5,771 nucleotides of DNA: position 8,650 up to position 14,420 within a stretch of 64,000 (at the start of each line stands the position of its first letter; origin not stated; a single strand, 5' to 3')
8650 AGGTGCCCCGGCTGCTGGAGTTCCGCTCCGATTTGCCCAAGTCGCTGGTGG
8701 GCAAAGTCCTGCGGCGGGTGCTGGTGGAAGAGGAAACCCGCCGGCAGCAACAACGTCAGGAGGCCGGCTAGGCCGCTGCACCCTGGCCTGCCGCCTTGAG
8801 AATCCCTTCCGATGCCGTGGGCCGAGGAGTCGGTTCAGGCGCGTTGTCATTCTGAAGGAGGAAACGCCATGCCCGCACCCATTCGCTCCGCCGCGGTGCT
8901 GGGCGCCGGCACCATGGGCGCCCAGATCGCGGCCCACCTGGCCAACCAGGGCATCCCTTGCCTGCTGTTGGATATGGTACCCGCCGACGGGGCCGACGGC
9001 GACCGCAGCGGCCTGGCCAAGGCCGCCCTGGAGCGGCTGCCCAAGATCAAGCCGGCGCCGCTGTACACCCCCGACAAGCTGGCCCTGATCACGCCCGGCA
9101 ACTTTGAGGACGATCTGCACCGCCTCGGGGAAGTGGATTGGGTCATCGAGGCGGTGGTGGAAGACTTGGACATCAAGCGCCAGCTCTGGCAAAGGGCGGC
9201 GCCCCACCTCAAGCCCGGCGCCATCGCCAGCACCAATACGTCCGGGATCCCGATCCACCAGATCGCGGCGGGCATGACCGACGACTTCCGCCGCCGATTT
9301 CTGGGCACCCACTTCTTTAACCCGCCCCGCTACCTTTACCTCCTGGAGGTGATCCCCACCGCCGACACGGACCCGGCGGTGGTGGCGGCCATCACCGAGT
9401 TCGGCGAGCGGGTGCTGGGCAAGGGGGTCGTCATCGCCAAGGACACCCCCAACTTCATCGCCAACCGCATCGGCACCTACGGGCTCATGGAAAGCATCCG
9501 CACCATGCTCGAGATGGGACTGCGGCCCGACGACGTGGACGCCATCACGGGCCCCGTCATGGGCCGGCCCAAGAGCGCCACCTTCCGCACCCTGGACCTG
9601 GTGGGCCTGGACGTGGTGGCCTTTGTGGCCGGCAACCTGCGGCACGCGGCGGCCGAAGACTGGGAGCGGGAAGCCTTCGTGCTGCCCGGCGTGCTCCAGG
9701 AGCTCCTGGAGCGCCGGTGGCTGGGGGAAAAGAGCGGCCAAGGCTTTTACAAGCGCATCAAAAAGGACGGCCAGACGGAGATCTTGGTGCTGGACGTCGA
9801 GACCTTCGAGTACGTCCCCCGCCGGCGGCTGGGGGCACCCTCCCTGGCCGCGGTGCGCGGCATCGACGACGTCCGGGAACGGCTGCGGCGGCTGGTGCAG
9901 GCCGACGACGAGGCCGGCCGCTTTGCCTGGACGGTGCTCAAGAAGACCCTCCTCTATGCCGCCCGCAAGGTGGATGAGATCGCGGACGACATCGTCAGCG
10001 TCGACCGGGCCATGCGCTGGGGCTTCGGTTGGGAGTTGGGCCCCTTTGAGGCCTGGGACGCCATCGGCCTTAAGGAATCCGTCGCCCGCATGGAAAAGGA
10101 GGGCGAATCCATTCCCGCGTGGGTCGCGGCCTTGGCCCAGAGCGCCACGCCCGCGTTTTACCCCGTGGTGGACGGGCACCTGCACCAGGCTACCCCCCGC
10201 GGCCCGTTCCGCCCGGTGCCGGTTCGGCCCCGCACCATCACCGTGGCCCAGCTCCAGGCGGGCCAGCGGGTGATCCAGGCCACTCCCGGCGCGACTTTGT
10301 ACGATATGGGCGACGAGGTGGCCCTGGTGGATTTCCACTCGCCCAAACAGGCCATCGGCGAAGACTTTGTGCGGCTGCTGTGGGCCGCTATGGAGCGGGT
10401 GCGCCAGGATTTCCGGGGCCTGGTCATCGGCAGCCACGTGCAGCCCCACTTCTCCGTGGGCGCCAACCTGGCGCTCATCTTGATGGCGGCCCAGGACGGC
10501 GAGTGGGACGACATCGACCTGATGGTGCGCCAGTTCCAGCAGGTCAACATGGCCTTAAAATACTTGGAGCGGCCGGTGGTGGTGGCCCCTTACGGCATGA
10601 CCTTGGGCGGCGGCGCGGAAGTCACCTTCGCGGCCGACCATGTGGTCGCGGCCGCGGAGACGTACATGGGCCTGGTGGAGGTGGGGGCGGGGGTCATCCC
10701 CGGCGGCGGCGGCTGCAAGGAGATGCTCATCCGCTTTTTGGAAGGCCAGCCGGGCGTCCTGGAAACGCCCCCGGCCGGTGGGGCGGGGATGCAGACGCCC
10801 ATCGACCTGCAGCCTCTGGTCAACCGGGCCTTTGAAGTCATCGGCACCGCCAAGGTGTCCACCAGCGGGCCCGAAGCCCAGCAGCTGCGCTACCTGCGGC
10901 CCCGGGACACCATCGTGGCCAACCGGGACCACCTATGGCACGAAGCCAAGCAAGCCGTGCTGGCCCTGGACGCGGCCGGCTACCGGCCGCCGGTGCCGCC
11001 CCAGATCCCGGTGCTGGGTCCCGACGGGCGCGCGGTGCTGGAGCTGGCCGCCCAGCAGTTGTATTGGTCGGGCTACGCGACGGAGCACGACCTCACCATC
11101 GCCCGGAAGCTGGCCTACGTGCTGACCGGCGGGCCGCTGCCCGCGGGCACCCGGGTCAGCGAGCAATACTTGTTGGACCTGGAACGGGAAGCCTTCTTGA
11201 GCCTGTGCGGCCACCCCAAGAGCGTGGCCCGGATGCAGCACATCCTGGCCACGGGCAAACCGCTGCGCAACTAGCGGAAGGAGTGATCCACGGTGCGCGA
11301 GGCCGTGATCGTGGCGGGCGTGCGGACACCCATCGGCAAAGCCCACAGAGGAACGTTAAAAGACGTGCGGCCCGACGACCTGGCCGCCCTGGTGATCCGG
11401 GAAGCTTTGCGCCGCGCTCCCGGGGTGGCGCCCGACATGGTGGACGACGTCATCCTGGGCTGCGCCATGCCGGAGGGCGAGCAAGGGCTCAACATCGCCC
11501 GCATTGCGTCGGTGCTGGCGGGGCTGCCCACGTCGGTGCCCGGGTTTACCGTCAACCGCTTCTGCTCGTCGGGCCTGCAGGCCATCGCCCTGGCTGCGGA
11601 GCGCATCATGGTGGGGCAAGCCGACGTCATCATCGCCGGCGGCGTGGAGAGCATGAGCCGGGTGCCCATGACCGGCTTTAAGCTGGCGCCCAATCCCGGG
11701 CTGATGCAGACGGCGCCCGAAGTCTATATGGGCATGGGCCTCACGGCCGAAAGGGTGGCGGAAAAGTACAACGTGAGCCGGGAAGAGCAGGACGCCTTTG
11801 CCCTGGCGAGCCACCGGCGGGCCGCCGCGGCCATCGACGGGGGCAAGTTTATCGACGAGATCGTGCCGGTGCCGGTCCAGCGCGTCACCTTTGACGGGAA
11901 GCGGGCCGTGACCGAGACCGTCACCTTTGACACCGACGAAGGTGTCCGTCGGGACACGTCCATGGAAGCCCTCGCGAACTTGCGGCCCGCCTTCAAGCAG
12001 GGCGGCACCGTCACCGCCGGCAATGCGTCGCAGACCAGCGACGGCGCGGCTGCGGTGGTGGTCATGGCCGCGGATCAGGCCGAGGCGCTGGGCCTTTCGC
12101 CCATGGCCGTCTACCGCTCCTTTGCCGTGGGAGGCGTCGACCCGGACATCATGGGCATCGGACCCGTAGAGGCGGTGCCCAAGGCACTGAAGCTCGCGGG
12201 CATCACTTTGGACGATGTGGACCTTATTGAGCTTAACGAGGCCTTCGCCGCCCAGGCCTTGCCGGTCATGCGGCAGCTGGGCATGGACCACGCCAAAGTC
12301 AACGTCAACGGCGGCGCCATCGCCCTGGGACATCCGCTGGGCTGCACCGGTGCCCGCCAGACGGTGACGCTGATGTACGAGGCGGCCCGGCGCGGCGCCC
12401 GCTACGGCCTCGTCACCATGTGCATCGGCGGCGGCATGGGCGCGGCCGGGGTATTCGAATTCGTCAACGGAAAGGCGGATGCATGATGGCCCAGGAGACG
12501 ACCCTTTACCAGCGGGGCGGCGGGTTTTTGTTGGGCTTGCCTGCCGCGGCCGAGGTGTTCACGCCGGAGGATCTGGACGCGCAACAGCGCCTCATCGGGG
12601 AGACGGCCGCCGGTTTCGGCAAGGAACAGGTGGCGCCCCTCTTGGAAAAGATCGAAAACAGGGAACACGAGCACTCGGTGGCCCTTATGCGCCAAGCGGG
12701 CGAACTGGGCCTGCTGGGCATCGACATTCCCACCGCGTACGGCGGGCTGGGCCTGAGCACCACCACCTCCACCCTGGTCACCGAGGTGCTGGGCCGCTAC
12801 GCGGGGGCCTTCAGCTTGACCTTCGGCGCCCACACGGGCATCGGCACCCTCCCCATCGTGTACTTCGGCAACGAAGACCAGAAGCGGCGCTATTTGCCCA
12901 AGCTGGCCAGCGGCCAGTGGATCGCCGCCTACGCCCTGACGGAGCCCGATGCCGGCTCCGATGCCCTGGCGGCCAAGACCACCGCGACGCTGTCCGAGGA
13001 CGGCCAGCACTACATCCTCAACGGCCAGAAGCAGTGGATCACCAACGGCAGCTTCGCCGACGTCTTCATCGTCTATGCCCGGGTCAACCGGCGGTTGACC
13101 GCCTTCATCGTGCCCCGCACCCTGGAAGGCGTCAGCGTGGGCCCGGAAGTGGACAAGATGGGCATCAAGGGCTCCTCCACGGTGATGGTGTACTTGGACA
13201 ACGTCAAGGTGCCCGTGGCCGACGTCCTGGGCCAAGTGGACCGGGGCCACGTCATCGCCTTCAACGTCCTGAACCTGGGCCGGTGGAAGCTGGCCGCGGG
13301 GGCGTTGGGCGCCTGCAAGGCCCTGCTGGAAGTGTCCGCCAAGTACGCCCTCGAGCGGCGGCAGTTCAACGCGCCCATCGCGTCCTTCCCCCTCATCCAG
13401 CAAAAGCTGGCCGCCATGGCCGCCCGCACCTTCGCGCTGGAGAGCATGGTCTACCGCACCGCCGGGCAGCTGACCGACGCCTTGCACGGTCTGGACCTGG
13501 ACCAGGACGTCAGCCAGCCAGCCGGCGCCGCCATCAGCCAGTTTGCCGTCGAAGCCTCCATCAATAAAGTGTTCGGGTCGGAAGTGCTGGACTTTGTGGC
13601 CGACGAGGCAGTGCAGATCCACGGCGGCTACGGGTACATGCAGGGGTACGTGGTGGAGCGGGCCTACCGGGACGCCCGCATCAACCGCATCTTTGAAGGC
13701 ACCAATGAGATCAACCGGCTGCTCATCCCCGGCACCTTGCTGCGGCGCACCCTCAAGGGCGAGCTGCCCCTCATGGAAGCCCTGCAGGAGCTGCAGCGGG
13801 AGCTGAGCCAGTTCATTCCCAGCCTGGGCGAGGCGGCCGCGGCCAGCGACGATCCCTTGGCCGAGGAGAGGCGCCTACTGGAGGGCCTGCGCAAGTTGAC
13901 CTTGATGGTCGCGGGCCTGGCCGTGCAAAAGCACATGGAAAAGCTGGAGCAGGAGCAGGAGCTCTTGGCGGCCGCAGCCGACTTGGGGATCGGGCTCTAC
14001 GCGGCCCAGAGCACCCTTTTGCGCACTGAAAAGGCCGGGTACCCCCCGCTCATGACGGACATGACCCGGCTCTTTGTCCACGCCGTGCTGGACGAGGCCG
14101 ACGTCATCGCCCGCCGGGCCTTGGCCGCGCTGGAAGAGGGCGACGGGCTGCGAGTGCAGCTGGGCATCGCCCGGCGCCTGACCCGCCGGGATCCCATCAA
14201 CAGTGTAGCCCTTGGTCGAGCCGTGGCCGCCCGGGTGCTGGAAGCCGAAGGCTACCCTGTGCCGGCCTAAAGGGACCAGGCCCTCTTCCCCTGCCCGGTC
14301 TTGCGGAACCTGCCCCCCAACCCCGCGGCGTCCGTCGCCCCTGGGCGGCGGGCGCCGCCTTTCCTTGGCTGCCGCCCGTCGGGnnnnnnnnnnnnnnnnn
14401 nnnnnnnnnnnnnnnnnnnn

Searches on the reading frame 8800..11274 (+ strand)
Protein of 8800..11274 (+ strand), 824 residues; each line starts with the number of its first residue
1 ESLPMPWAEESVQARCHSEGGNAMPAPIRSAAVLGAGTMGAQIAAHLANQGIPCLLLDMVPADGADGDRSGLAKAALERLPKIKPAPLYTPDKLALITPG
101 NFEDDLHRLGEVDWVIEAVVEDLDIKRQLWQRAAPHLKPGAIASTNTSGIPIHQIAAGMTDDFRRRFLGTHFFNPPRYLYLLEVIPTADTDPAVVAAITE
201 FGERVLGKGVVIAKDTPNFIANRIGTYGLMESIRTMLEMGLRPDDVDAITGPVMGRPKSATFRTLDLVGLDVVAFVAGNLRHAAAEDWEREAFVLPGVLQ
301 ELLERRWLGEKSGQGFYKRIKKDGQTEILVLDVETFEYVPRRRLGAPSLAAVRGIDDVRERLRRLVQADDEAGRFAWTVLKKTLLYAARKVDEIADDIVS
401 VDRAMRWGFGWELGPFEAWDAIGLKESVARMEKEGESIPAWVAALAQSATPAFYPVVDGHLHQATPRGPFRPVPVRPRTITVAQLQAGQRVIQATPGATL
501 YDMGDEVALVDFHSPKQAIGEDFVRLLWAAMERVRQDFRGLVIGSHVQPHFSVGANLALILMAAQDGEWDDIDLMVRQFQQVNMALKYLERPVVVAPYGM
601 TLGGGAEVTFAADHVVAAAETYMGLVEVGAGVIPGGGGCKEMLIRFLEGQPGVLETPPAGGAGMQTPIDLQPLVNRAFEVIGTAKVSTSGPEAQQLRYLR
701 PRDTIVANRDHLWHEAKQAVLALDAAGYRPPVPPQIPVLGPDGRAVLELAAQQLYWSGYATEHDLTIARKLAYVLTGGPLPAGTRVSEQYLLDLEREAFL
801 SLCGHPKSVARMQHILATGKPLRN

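Call 18: search_protein_families(library=pfam, proteins=[window:8800-11274:+], max_evalue=0.00001)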
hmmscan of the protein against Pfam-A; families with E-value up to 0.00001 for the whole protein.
window:8800-11274:+ (824 aa): 4 families
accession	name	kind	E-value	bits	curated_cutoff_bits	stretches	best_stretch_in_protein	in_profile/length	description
PF02737.24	3HCDH_N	-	5.9e-43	147.3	22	1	31-216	2-180/180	3-hydroxyacyl-CoA dehydrogenase, NAD binding domain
PF00725.27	3HCDH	-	3.2e-18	66.5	22.1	1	219-318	2-96/97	3-hydroxyacyl-CoA dehydrogenase, C-terminal domain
PF00378.25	ECH_1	-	6.6e-13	49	27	1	505-645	4-142/251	Enoyl-CoA hydratase/isomerase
PF16113.10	ECH_2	-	1.2e-08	35.2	27.2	1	518-639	14-136/335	Enoyl-CoA hydratase/isomerase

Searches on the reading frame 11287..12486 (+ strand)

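Call 18: search_protein_families(library=pfam, proteins=[window:11287-12486:+], max_evalue=0.00001)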
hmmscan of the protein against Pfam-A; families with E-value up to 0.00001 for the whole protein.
window:11287-12486:+ (399 aa): 3 families
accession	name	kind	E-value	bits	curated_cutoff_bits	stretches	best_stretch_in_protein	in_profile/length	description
PF00108.29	Thiolase_N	-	7e-81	271.9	26.4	1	7-262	2-259/260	Thiolase, N-terminal domain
PF02803.24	Thiolase_C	-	1.1e-49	167.6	27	1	271-391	2-122/123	Thiolase, C-terminal domain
PF00109.32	ketoacyl-synt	-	8.7e-07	29.2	20.8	1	86-124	167-205/252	Beta-ketoacyl synthase, N-terminal domain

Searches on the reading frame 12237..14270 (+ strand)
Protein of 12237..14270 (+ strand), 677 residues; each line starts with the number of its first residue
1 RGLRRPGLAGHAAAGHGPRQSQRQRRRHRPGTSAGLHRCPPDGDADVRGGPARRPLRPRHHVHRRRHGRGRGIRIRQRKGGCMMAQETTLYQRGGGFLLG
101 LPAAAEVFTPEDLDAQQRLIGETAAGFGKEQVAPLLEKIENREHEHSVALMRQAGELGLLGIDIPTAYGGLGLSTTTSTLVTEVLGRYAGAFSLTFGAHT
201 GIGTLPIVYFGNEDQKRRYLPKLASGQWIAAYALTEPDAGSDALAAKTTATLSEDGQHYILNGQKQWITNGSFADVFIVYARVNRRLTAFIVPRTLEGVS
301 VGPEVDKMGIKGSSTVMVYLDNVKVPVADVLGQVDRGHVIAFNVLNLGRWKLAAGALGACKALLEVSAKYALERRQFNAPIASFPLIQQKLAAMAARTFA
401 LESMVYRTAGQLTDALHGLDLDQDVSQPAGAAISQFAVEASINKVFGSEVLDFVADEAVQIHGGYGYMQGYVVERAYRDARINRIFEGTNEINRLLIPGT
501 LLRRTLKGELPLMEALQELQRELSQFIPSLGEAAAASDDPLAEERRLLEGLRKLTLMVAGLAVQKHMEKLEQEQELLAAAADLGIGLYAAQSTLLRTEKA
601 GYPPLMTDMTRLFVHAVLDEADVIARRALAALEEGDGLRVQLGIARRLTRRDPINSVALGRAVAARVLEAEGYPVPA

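Call 18: search_protein_families(library=pfam, proteins=[window:12237-14270:+], max_evalue=0.00001)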
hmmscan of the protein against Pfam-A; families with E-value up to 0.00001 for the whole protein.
window:12237-14270:+ (677 aa): 6 families
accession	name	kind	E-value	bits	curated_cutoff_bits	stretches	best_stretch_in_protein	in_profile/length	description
PF00441.29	Acyl-CoA_dh_1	-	5.4e-39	134.2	22.4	1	336-497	2-145/150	Acyl-CoA dehydrogenase, C-terminal domain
PF02771.21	Acyl-CoA_dh_N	-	2.4e-31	108.9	22.9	1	115-227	2-113/113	Acyl-CoA dehydrogenase, N-terminal domain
PF21263.2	Acyl-CoA-dh_C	-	8.6e-30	103.4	27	1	551-647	2-96/96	Acyl-CoA dehydrogenase, C-terminal domain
PF02770.24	Acyl-CoA_dh_M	-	1e-25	90.2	33.3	1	231-323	1-97/97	Acyl-CoA dehydrogenase, middle domain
PF08028.16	Acyl-CoA_dh_2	-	6.1e-15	56.1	22.7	1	352-490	3-133/134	Acyl-CoA dehydrogenase, C-terminal domain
PF22924.1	ACOX_C_alpha1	-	3.5e-09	37.1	27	1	347-492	6-159/169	Acyl-CoA oxidase, C-alpha1 domain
